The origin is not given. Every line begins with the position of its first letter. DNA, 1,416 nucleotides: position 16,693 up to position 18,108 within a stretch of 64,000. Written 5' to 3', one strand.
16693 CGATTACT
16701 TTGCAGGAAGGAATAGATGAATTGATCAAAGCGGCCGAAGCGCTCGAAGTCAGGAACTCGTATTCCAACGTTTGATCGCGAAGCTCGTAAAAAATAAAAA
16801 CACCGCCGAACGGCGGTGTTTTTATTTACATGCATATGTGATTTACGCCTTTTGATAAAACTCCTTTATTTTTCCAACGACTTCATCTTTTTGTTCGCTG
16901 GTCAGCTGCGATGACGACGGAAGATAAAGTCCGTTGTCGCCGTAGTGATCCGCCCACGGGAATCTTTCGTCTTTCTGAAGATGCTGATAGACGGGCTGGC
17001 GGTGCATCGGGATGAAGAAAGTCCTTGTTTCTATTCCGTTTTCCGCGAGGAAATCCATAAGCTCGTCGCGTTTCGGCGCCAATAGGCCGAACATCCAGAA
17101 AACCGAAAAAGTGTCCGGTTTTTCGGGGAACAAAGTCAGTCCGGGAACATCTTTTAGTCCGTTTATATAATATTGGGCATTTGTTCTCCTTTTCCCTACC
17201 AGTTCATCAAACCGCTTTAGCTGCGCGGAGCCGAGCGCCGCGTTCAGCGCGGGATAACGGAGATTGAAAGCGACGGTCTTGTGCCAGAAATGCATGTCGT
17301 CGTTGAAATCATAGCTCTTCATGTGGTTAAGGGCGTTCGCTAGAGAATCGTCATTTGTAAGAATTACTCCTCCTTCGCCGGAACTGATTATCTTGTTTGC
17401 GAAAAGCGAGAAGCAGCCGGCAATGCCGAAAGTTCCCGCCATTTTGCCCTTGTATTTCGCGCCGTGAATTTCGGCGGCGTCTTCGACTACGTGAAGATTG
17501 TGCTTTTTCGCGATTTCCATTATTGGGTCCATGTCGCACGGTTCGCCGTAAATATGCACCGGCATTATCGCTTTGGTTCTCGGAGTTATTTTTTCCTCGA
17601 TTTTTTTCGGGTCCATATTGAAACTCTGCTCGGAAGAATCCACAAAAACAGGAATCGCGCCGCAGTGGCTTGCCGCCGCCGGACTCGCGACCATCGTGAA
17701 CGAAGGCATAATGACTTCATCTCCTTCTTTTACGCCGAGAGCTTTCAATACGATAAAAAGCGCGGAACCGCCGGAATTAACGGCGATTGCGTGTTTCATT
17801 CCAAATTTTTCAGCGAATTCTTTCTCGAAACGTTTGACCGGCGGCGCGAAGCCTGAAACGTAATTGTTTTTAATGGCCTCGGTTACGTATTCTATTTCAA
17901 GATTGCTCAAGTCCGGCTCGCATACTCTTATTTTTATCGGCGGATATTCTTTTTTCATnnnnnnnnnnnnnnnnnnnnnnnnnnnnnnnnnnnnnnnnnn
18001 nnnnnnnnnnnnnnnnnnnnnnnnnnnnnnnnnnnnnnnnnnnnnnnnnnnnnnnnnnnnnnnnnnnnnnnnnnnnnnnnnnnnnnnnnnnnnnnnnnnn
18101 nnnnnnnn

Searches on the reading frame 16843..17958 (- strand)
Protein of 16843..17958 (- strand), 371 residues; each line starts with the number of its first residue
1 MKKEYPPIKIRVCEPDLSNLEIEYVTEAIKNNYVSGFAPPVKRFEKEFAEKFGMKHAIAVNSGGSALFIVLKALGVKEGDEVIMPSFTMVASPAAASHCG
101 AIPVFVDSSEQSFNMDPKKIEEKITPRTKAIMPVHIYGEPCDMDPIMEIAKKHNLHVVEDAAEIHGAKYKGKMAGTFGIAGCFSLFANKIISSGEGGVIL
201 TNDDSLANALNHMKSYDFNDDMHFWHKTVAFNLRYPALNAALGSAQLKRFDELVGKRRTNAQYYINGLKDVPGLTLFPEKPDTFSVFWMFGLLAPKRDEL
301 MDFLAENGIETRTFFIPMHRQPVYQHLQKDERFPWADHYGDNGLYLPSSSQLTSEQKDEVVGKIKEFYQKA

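Call 3: search_protein_families(library=ncbifam, proteins=[window:16843-17958:-], max_evalue=0.00001)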
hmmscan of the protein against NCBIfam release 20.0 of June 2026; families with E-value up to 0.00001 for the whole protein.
window:16843-17958:- (371 aa): 17 families
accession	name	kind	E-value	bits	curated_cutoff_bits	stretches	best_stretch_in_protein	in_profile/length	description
TIGR04181.1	NHT_00031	hypoth_equivalog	6.6e-96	321.3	420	1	10-349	1-359/359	LegC family aminotransferase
TIGR03588.1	PseC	equivalog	2.6e-77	260.3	423.5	1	13-366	5-378/380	UDP-4-amino-4,6-dideoxy-N-acetyl-beta-L-altrosamine transaminase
NF008687.0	PRK11706.1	equivalog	2e-67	227.5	375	1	10-368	2-374/375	dTDP-4-amino-4,6-dideoxygalactose transaminase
NF008658.2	PRK11658.1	equivalog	1e-60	205.4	631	1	12-367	7-376/379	UDP-4-amino-4-deoxy-L-arabinose aminotransferase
TIGR04427.1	PLP_DesI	equivalog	1.7e-57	195.3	650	1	25-357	38-372/390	dTDP-4-dehydro-6-deoxyglucose aminotransferase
TIGR02379.1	ECA_wecE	subfamily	1.7e-55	188.3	434.85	1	14-368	6-375/376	dTDP-4-amino-4,6-dideoxy-D-glucose transaminase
NF011936.0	PRK15407.1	equivalog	2.4e-54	184.7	423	2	41-214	67-248/440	lipopolysaccharide biosynthesis protein RfbH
NF005816.0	PRK07682.1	equivalog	2.1e-10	39.8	620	1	44-161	79-203/390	aminotransferase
NF041091.1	asp_aminotase_Arch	equivalog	7.7e-10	38.2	550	1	44-160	77-199/376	aspartate aminotransferase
NF005817.0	PRK07683.1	equivalog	3.5e-09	35.9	575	1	57-160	91-200/387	aminotransferase A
NF041364.1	GntC_guanitoxin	equivalog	1.4e-08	34.1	415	1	57-161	62-174/356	guanitoxin biosynthesis PLP-dependent (S)-gamma-hydroxy-L-arginine cyclodehydratase GntC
NF004975.0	PRK06348.1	equivalog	5.1e-08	32.3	549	1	42-160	77-201/384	pyridoxal phosphate-dependent aminotransferase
NF004769.0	PRK06107.1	equivalog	1.4e-07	30.6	617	1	42-131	81-170/402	aspartate transaminase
NF005305.0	PRK06836.1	equivalog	2.8e-07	30.1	376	1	44-132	88-175/396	pyridoxal phosphate-dependent aminotransferase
NF005744.0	PRK07568.1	subfamily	3.3e-07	29.5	389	1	52-161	82-202/398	pyridoxal phosphate-dependent aminotransferase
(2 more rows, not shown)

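Call 4: search_protein_families(library=pfam, proteins=[window:16843-17958:-], max_evalue=0.00001)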
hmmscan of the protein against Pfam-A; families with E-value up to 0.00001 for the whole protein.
window:16843-17958:- (371 aa): 4 families
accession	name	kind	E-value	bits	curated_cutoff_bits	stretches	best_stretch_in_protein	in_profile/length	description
PF01041.23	DegT_DnrJ_EryC1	-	7.1e-114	381.2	19.8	1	17-364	3-359/360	DegT/DnrJ/EryC1/StrS aminotransferase family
PF01212.27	Beta_elim_lyase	-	6.6e-09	35.9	27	1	28-278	21-275/288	Beta-eliminating lyase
PF00155.27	Aminotran_1_2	-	5.5e-08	32.8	19.7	1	41-162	42-187/361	Aminotransferase class I and II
PF01053.26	Cys_Met_Meta_PP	-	1.1e-06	27.9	27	1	27-162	40-175/381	Cys/Met metabolism PLP-dependent enzyme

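Call 28: search_solved_structures(query=window:16843-17958:-, max_evalue=1e-30)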
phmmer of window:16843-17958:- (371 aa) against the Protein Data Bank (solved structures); distinct sequences matched with E-value up to 1e-30: 52.
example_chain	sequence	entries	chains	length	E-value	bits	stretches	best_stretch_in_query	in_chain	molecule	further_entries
3bn1_A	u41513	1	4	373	2.2e-87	296.8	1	9-364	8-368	Perosamine synthetase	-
3dr7_A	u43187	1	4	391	2.5e-87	296.6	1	9-364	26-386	Putative perosamine synthetase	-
3dr4_A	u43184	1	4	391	1.7e-86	293.8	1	9-364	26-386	Putative perosamine synthetase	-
7b0m_AAA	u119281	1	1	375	5.4e-77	262.6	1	13-356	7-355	Sugar aminotransferase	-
7b0d_A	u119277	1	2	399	6.7e-69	236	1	39-367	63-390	Glutamine--scyllo-inositol transaminase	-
2oga_A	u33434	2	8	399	1.5e-66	228.3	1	37-369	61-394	Transaminase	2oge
3frk_A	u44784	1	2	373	9.8e-64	219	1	21-365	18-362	QdtB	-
3uwc_A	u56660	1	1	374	9.5e-55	189.4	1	39-369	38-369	Nucleotide-sugar aminotransferase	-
8gyh_B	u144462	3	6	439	1.2e-53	185.8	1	38-287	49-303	DegT/DnrJ/EryC1/StrS family aminotransferase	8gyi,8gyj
5u1z_A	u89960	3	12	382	3e-53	184.5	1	39-352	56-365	Putative aminotransferase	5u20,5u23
5u21_A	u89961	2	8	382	1.4e-52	182.3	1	39-352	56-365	Putative aminotransferase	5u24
3nu7_A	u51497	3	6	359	5.6e-52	180.3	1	37-347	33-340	Aminotransferase WbpE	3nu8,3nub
3nyu_A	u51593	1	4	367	6e-52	180.2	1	37-347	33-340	Aminotransferase WbpE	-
3nys_A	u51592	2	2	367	3.3e-51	177.8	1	37-347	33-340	Aminotransferase WbpE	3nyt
7n63_A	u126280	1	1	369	1.2e-49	172.6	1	40-367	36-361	Putative aminotransferase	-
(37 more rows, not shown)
